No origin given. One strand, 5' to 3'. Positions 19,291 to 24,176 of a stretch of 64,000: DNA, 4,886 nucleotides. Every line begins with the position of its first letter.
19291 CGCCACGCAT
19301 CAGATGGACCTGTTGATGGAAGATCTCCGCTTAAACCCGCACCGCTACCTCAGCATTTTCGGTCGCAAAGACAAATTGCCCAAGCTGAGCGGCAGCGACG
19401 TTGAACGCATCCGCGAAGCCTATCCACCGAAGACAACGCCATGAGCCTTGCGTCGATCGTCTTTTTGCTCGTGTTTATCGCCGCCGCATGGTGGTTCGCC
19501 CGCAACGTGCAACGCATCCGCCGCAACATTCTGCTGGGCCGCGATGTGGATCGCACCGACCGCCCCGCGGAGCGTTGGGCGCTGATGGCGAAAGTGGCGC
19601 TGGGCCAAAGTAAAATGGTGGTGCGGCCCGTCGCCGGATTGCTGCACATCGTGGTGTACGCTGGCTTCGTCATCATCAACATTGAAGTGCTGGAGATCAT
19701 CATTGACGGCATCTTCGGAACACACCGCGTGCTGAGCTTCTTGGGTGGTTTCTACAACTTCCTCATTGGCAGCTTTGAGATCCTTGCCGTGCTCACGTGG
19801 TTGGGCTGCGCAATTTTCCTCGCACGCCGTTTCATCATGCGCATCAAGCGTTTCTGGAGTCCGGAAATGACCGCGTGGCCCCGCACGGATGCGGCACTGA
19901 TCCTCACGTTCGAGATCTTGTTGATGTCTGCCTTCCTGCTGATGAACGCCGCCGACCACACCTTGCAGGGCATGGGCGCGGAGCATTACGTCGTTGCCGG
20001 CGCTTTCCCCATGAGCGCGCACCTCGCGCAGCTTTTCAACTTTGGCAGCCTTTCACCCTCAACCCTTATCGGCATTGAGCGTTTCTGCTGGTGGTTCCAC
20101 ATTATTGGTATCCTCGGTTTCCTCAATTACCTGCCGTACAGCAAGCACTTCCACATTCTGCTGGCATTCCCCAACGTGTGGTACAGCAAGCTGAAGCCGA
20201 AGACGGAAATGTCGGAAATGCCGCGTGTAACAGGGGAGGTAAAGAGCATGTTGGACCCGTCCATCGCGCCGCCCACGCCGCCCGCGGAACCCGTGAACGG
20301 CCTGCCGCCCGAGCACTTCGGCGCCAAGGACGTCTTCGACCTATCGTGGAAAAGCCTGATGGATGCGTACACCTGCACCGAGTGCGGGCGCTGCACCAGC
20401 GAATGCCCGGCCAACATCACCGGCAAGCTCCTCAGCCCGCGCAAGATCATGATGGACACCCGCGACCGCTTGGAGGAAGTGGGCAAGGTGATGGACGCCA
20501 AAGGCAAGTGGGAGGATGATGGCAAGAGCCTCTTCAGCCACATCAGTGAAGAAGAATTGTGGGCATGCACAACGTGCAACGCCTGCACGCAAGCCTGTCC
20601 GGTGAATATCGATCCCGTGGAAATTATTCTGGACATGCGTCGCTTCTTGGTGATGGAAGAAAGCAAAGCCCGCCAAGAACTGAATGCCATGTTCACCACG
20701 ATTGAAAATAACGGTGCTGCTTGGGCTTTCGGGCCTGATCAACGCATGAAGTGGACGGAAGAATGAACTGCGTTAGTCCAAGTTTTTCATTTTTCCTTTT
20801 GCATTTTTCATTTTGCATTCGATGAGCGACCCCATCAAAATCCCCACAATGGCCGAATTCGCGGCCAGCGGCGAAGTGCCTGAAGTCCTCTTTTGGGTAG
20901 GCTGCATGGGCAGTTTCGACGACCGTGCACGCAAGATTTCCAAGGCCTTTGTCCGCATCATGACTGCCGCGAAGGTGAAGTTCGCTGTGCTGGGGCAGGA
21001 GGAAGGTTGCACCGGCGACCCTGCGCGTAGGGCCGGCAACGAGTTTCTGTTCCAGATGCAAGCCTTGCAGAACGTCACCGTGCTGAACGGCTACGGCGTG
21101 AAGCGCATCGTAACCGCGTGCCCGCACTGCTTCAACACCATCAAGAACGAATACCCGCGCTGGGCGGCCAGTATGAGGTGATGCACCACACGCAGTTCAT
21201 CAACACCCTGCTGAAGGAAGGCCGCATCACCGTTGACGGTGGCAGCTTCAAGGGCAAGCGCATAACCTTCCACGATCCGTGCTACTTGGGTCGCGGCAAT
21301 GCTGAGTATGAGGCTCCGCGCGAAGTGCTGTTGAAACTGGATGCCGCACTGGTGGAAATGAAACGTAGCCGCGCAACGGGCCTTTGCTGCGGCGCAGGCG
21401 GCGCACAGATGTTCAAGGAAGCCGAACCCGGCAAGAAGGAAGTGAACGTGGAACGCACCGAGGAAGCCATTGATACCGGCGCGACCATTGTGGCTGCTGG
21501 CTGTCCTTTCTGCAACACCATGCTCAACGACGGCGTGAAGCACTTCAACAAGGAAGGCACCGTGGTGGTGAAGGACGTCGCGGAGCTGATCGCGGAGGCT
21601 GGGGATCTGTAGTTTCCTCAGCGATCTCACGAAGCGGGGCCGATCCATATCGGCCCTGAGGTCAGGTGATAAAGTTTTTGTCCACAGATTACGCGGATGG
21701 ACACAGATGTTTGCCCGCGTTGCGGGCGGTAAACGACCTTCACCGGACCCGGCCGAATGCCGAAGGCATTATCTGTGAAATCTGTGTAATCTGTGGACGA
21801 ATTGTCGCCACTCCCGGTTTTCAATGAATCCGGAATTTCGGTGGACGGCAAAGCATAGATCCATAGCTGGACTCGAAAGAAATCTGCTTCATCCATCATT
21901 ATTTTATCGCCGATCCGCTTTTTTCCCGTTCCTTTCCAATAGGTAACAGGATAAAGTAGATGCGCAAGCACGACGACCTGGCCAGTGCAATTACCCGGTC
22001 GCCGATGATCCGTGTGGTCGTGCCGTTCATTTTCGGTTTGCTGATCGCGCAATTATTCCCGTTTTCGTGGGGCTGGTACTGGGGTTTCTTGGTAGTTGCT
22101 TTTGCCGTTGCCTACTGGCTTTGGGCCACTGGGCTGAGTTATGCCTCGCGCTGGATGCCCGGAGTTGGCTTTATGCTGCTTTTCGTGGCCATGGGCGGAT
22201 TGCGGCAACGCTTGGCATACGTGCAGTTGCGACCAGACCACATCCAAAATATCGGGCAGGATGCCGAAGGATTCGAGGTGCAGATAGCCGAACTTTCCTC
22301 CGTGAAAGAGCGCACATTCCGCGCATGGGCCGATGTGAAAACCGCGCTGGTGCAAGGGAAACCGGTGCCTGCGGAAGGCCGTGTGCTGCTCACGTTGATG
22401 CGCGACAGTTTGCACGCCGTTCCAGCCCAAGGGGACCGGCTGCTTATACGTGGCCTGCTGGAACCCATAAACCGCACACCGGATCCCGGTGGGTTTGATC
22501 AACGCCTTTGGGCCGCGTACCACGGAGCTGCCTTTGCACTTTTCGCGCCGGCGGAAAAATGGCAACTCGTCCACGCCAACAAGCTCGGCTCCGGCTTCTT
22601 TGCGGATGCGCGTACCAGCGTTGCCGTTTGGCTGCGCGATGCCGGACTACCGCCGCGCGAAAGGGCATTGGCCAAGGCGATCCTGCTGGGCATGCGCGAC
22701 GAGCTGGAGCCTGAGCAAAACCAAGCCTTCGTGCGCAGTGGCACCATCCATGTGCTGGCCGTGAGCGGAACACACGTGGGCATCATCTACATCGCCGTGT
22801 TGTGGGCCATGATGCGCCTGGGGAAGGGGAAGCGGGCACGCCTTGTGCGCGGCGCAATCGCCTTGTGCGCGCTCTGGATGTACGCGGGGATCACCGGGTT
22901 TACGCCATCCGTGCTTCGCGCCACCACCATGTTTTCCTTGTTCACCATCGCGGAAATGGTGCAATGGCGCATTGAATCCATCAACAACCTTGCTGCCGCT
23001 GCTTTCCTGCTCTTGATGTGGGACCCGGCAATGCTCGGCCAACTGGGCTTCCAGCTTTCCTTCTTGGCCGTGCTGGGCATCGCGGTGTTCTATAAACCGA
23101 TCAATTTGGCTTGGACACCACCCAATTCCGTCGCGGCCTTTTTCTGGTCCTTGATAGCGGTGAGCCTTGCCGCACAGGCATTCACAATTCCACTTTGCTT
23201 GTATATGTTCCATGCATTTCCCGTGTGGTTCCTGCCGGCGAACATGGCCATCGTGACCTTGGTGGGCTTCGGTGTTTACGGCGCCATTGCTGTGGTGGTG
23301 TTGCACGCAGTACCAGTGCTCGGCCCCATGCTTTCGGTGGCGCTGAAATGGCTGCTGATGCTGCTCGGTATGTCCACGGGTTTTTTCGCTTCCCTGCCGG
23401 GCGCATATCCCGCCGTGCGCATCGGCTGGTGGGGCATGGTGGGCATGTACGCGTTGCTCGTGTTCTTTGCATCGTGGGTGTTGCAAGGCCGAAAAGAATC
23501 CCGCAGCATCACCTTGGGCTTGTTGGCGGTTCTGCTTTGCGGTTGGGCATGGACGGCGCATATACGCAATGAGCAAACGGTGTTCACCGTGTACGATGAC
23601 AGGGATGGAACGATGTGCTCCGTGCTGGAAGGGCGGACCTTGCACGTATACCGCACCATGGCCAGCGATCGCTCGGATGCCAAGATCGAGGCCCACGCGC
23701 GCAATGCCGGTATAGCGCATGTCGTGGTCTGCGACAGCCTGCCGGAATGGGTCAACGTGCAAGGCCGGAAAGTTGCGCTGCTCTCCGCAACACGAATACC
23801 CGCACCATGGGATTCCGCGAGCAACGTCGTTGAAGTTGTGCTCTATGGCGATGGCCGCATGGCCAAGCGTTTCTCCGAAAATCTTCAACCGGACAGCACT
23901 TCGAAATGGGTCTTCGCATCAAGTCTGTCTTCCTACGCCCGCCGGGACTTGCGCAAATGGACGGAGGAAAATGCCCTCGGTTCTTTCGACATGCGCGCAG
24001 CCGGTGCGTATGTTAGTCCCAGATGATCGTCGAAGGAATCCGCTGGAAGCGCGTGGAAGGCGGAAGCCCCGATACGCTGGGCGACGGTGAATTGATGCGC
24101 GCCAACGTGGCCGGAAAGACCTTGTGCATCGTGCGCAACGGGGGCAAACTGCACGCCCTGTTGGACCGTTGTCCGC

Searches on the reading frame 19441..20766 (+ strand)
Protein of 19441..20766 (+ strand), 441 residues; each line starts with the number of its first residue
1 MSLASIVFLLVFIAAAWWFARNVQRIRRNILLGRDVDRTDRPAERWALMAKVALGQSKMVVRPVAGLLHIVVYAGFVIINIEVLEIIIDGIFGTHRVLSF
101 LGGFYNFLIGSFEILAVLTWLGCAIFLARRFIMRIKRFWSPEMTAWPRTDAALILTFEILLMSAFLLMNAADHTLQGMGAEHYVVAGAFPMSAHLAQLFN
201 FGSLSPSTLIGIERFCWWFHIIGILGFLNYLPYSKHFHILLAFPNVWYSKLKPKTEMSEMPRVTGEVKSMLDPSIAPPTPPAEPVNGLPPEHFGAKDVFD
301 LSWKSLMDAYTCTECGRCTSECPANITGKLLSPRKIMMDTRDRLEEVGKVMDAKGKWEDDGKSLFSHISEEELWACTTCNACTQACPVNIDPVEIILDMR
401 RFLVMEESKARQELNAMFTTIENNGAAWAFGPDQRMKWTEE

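Call 63: find_encoding_contigs(protein=window:19441-20766:+, flank=6000, max_places=8)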
Protein window:19441-20766:+ (441 aa): 1 contig read that carries it; 1 place shown.
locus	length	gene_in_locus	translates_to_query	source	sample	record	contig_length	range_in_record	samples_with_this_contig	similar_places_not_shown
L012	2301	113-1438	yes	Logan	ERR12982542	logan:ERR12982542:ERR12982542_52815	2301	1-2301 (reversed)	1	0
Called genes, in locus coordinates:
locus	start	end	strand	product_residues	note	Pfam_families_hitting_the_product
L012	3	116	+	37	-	?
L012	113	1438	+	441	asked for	PF12797:Fer4_2 (faint), PF12838:Fer4_7 (faint), PF13237:Fer4_10 (weak), PF13534:Fer4_17 (faint), PF13183:Fer4_8, PF13187:Fer4_9, PF13484:Fer4_16 (weak)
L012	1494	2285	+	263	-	PF02754:CCG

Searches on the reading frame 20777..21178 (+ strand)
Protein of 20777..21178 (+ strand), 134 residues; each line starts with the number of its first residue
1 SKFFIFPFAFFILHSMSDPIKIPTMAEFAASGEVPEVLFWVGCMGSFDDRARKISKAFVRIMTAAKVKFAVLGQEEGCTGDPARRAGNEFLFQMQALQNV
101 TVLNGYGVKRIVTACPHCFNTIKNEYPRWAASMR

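Call 42: search_protein_families(library=pfam, proteins=[window:20777-21178:+], max_evalue=0.001)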
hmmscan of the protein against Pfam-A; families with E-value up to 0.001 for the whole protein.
window:20777-21178:+ (134 aa): 1 family
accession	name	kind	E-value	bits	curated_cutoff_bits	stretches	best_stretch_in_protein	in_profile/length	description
PF02754.22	CCG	-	1e-13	51.6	20.6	1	37-123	1-85/85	Cysteine-rich domain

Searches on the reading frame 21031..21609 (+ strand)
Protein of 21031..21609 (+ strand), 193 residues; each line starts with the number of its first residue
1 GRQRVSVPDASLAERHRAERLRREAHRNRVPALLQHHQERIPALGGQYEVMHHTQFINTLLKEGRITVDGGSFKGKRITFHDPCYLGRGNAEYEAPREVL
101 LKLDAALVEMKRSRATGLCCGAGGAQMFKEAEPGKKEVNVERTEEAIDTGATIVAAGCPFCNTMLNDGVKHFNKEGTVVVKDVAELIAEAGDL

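Call 42: search_protein_families(library=pfam, proteins=[window:21031-21609:+], max_evalue=0.001)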
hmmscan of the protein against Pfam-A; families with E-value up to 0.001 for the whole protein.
window:21031-21609:+ (193 aa): 1 family
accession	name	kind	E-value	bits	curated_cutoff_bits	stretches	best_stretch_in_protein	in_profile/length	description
PF02754.22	CCG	-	1.3e-16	60.9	20.6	1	78-165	1-84/85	Cysteine-rich domain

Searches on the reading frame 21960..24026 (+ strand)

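Call 27: search_protein_families(library=pfam, proteins=[window:21960-24026:+], max_evalue=0.00001)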
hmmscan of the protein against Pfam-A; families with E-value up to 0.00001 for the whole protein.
window:21960-24026:+ (688 aa): 2 families
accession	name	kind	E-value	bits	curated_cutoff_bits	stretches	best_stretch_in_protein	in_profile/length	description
PF03772.21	Competence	-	1.3e-58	198.9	23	1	241-507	1-267/270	Competence protein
PF13567.11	DUF4131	-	1.7e-18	67.3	31.6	1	37-198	6-161/165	Domain of unknown function (DUF4131)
